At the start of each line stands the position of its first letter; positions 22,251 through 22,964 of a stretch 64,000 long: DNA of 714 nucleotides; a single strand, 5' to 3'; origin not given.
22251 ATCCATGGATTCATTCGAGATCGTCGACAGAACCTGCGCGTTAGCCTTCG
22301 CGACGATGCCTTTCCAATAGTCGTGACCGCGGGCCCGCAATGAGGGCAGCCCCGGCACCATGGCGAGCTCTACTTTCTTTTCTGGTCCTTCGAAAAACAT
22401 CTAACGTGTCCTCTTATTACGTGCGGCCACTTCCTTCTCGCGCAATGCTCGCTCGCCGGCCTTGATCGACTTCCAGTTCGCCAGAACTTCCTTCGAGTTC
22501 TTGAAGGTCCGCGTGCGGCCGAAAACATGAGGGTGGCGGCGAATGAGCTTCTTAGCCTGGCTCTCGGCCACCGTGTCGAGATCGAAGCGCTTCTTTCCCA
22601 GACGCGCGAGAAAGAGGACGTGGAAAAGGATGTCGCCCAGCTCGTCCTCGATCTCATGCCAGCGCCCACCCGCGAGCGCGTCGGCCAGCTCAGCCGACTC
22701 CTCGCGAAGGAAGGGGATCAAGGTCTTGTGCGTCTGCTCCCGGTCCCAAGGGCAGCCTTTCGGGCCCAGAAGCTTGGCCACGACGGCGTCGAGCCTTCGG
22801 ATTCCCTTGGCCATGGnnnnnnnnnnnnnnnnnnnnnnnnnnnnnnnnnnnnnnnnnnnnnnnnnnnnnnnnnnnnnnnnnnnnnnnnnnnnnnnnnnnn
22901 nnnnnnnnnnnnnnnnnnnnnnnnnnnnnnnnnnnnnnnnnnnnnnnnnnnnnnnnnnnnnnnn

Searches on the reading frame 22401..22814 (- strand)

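Call 3: search_protein_families(library=pfam, proteins=[window:22401-22814:-], max_evalue=0.01)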
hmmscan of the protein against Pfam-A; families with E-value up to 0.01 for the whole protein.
window:22401-22814:- (137 aa): 2 families
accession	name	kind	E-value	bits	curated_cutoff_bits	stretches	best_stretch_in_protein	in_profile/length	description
PF03819.22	MazG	-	1.4e-23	83.3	22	1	27-98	1-74/74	MazG nucleotide pyrophosphohydrolase domain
PF01503.22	PRA-PH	-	1.5e-05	25.8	21.3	1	26-83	23-79/86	Phosphoribosyl-ATP pyrophosphohydrolase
